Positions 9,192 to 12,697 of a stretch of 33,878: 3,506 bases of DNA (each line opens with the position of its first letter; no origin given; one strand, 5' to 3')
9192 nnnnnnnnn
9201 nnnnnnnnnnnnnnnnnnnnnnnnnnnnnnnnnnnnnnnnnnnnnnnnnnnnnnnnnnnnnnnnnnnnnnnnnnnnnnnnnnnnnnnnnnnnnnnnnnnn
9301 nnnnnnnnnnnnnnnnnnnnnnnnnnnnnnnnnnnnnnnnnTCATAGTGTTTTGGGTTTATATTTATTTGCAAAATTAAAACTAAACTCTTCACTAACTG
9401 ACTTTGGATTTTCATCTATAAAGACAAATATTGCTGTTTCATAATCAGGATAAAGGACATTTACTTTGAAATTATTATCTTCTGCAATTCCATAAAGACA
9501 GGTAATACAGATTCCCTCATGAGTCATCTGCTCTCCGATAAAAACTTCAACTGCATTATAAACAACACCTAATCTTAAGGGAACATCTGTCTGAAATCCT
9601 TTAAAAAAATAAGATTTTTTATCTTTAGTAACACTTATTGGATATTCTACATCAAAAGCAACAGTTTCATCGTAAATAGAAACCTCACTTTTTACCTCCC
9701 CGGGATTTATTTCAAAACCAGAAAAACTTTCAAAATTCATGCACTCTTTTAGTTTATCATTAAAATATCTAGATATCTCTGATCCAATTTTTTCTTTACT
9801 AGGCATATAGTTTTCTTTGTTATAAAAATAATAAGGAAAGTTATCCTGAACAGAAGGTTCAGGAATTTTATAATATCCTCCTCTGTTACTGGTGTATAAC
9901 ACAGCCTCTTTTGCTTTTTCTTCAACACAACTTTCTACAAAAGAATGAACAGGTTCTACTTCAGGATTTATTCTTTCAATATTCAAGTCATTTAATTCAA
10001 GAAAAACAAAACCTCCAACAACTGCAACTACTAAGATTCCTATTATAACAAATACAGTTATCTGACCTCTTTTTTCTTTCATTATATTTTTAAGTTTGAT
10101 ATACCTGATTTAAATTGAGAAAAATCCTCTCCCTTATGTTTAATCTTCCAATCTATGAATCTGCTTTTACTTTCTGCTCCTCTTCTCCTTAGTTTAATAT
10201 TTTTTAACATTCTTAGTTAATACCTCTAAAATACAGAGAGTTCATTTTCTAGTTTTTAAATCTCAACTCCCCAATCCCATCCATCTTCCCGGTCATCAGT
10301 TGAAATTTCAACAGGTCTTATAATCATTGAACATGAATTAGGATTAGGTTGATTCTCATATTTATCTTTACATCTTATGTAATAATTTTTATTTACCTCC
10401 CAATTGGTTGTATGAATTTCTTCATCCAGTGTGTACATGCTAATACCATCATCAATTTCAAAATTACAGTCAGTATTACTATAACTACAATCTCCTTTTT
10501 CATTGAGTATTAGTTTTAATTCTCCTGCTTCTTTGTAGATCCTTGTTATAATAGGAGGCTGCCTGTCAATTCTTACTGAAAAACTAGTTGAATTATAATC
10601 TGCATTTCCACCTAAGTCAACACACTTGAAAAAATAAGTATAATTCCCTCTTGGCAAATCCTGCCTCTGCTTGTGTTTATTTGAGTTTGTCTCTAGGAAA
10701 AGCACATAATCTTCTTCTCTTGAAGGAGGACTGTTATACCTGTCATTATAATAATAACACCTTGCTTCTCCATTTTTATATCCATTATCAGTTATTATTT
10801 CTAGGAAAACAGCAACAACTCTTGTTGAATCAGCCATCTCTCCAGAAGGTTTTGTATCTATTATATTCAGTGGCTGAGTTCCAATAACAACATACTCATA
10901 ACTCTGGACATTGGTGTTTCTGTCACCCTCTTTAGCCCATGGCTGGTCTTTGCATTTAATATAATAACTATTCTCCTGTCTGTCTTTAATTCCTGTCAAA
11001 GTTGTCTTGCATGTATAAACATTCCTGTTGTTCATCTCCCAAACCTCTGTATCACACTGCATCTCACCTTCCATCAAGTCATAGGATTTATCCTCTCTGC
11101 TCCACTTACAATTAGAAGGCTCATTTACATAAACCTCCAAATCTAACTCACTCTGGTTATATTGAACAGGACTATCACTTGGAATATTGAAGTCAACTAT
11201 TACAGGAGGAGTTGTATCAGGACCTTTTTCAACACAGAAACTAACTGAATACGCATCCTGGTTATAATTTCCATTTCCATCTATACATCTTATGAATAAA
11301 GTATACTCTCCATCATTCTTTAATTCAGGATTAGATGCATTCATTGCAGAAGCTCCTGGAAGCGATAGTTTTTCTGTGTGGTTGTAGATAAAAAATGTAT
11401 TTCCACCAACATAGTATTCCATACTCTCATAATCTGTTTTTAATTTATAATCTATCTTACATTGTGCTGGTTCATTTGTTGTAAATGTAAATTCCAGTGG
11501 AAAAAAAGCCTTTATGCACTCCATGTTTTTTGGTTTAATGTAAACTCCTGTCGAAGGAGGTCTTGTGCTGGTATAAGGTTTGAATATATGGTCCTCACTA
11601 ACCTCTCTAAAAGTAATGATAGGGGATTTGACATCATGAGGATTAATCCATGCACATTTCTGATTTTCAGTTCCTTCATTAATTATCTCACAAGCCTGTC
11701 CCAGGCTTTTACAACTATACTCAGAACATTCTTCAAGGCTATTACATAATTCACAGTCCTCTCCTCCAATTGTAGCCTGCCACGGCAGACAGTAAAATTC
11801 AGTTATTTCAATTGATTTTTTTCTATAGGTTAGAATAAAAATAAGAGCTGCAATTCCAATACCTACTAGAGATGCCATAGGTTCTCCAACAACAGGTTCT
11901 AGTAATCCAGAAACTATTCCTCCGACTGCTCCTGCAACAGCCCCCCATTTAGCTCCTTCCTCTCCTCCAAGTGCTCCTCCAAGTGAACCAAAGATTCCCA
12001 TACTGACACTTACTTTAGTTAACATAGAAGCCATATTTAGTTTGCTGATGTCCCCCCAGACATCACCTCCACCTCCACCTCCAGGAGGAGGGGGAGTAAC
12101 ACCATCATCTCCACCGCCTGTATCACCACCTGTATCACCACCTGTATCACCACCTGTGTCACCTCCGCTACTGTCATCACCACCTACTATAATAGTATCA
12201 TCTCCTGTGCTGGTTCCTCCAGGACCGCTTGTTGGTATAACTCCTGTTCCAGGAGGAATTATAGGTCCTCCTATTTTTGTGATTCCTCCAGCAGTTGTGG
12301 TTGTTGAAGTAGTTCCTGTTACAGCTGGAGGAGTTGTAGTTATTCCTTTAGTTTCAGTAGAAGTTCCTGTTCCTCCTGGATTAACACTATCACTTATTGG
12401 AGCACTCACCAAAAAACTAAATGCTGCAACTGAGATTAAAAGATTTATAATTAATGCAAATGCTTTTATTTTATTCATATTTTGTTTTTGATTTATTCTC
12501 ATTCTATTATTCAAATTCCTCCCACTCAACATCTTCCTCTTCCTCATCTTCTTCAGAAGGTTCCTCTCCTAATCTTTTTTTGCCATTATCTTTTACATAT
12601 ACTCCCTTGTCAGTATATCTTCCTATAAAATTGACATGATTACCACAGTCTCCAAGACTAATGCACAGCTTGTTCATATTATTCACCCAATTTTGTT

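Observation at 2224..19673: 17.5-kb single-strand island: wHTH regulator, eight prepilin-like genes and giant Cys-rich surface proteins, with no recognisable assembly machinery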

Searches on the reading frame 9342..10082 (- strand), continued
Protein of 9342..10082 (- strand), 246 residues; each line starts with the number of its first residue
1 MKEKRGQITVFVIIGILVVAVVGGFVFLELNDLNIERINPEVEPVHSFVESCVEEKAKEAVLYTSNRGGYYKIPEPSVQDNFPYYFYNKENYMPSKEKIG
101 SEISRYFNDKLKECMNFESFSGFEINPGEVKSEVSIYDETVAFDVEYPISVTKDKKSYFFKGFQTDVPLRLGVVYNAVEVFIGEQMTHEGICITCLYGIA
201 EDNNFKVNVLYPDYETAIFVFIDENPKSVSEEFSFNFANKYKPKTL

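Call 102: find_encoding_contigs(protein=P0283, flank=10000, max_places=1)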
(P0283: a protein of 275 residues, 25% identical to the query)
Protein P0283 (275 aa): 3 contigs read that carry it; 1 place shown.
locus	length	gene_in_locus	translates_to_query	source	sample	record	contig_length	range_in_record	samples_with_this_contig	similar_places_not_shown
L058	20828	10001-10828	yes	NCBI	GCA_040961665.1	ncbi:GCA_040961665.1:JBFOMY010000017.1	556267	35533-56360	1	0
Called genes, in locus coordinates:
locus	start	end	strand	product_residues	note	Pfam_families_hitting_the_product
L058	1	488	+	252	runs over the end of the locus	-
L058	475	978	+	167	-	PF27325:MJ0538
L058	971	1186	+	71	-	-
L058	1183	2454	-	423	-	-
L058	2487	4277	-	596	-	-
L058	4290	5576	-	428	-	PF01896:DNA_primase_S (weak)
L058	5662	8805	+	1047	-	-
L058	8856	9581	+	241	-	PF00705:PCNA_N, PF02747:PCNA_C (weak)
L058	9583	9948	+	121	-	-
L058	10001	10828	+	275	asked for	-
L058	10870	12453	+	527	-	-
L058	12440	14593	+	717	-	-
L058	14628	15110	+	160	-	-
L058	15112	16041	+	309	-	-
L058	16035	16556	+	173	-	-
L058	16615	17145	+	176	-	-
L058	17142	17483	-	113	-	PF25212:HVO_A0114, PF08279:HTH_11 (weak)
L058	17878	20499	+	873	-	PF05124:S_layer_C (faint)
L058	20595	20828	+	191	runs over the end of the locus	-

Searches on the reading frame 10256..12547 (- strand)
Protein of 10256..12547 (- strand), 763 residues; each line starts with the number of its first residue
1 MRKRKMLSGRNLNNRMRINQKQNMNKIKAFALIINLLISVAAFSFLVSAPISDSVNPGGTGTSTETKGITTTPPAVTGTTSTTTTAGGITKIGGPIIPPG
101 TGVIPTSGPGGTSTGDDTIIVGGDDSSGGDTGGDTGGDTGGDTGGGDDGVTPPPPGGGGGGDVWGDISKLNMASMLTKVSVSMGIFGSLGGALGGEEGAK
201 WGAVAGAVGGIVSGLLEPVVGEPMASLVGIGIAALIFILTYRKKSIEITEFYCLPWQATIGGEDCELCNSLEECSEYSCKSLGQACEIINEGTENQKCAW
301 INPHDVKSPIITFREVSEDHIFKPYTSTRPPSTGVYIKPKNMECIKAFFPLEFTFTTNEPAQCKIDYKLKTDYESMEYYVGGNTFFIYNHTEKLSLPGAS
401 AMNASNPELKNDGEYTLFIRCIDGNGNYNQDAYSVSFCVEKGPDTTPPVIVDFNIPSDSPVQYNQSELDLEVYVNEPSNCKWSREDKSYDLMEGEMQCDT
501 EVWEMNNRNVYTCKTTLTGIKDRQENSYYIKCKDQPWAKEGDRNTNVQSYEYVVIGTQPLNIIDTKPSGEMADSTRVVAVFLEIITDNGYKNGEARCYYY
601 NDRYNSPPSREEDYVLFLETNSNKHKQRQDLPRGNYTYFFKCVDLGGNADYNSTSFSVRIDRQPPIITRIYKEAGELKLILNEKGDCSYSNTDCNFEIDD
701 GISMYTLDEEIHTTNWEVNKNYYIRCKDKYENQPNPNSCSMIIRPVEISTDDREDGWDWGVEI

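Call 4: search_protein_families(library=pfam, max_evalue=0.01, proteins=[window:10256-12547:-])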
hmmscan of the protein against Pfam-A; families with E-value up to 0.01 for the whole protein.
window:10256-12547:- (763 aa): 3 families
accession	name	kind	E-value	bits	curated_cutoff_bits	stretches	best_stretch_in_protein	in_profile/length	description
PF19077.6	Big_13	-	0.00019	22.3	27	0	627-661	68-101/102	Bacterial Ig-like domain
PF07495.19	Y_Y_Y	-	0.0013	19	26.6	0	410-439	35-64/65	Y_Y_Y domain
PF15418.12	DUF4625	-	0.0018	19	27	0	406-435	99-128/131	Domain of unknown function (DUF4625)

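Call 9: search_protein_families(library=phrogs, max_evalue=0.01, proteins=[window:10256-12547:-])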
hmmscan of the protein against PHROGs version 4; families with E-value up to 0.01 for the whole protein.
window:10256-12547:- (763 aa): 0 families

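Call 37: find_related_loci(query=A3, collection=genome_contigs, flank=10000)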
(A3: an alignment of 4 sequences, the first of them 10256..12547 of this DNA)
Query A3 (763 aa) in genome_contigs; peptide patterns used: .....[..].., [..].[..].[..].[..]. (x = any residue, [..] = any of these).
65 stretches matched a pattern; 14 encode a relative of the query (tblastn E <= 1e-3); 14 distinct loci.
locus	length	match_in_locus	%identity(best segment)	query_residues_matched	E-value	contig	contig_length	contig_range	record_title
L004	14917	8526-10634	57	9-749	0e+0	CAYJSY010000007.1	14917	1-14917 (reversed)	MAG TPA_asm: Candidatus Woesearchaeota archaeon isolate ERP125453_co1_19 genome assembly, contig: NODE_4187_length_14917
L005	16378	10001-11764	60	170-760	0e+0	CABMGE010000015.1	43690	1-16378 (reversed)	uncultured archaeon isolate LFW-165_1 genome assembly, contig: LFW1651_22, whole genome shotgun sequence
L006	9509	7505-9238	60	167-747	0e+0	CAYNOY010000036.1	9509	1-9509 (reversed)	MAG TPA_asm: Candidatus Woesearchaeota archaeon isolate SRP104257_co1_44 genome assembly, contig: NODE_5942_length_9509_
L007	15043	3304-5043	60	170-750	0e+0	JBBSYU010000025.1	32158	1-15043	MAG: Nanoarchaeota archaeon isolate H43-bin046_1 H43_bin046_1_000000000025, whole genome shotgun sequence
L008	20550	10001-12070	50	27-755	0e+0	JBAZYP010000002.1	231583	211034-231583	MAG: Candidatus Pacearchaeota archaeon isolate SO_2017_GW1_83 NODE_416_length_231583_cov_1.499685_OW334_2017, whole geno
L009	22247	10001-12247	52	26-747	0e+0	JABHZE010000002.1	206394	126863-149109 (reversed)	MAG: archaeon isolate SI047_bin76 k141_518231, whole genome shotgun sequence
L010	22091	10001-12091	51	20-748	0e+0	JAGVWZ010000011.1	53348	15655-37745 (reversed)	Candidatus Pacearchaeota archaeon isolate RIFOXYB1_FULL_29_20 rifoxyb1_full_scaffold_196, whole genome shotgun sequence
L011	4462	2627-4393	59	170-750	0e+0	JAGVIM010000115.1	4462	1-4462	MAG: Nanoarchaeota archaeon isolate DeMMO1_8 c_000000019791, whole genome shotgun sequence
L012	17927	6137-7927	56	163-748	0e+0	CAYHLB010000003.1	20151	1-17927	MAG TPA_asm: Candidatus Woesearchaeota archaeon isolate ERP119705_co13_510 genome assembly, contig: NODE_3333_length_201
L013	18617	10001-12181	54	16-755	0e+0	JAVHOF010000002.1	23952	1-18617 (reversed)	MAG: Candidatus Pacearchaeota archaeon isolate WB01no4_31_21 NODE_1012_length_23952_cov_12.872369, whole genome shotgun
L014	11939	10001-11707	57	194-756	0e+0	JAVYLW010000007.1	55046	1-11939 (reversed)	MAG: Candidatus Pacearchaeota archaeon isolate DPZ-2_202101_bins_140 DPZ-2_202101_bins_140_scaffold_7, whole genome shot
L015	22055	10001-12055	47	7-748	0e+0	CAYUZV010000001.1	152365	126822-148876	MAG TPA_asm: Candidatus Woesearchaeota archaeon isolate SRP141376_co1_307 genome assembly, contig: NODE_210_length_15236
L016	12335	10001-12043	54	9-745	0e+0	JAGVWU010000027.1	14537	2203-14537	Candidatus Pacearchaeota archaeon isolate RIFOXYC1_FULL_30_12 rifoxyc1_full_scaffold_1479, whole genome shotgun sequence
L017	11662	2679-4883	55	2-760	0e+0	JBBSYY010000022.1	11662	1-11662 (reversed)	MAG: Nanoarchaeota archaeon isolate H51-bin036_1 H51_bin036_1_000000000022, whole genome shotgun sequence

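Call 41: search_protein_families(library=pfam, max_evalue=0.01, proteins=[L012:14552-16540:-, L009:16826-19387:+, L009:15090-15980:-, L010:17939-20365:+, L010:17272-17904:+, L005:12569-14611:+, L012:13485-14555:+])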
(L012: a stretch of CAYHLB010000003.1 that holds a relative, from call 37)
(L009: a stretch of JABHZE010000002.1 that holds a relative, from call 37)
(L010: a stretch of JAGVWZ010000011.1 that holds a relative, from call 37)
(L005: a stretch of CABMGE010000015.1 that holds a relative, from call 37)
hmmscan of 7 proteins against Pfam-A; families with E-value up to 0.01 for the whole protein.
L012:14552-16540:- (662 aa): 9 families
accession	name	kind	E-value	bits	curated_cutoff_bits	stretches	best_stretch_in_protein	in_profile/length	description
PF06028.17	DUF915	-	2e-08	34.3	22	1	478-615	67-208/255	Alpha/beta hydrolase of unknown function (DUF915)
PF00561.26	Abhydrolase_1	-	2.4e-06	27.8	25.8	1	493-553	48-110/245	alpha/beta hydrolase fold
PF07819.20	PGAP1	-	2.9e-06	27.7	24.3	1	499-549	72-129/233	PGAP1-like alpha/beta domain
PF02089.21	Palm_thioest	-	3.7e-05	24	26.8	1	487-555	46-116/254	Palmitoyl protein thioesterase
PF12146.15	Hydrolase_4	-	0.00011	22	27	1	490-545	53-107/239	Serine aminopeptidase, S33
PF02450.21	LCAT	-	0.00037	20.3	21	1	492-534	101-142/392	Lecithin:cholesterol acyltransferase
PF05990.18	DUF900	-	0.00055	19.9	20.5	1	477-540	56-121/232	Alpha/beta hydrolase of unknown function (DUF900)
PF01674.24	Lipase_2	-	0.0015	18.6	20.3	0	503-535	65-97/219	Lipase (class 2)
PF12048.14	DUF3530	-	0.0035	17.2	29.8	1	494-549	177-231/310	Protein of unknown function (DUF3530)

L009:16826-19387:+ (853 aa): 0 families

L009:15090-15980:- (296 aa): 4 families
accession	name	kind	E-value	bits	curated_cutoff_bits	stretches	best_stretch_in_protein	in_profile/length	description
PF02009.21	RIFIN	-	6.8e-05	23.4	32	1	132-225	220-313/327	Rifin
PF16533.10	SOAR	-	0.0037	17.6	25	0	252-275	27-50/101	STIM1 Orai1-activating region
PF05795.16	Plasmodium_Vir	-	0.0049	16.9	28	1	133-257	225-369/377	Plasmodium vivax Vir protein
PF11857.13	DUF3377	-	0.0078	16.6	26.5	0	194-234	26-66/72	Domain of unknown function (DUF3377)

L010:17939-20365:+ (808 aa): 1 family
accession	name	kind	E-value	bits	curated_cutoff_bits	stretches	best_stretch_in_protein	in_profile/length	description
PF07798.16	CCDC90-like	-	0.00035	20.9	33.5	1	503-597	54-140/175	Coiled-coil domain-containing protein 90-like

L010:17272-17904:+ (210 aa): 0 families

L005:12569-14611:+ (680 aa): 0 families

L012:13485-14555:+ (356 aa): 0 families
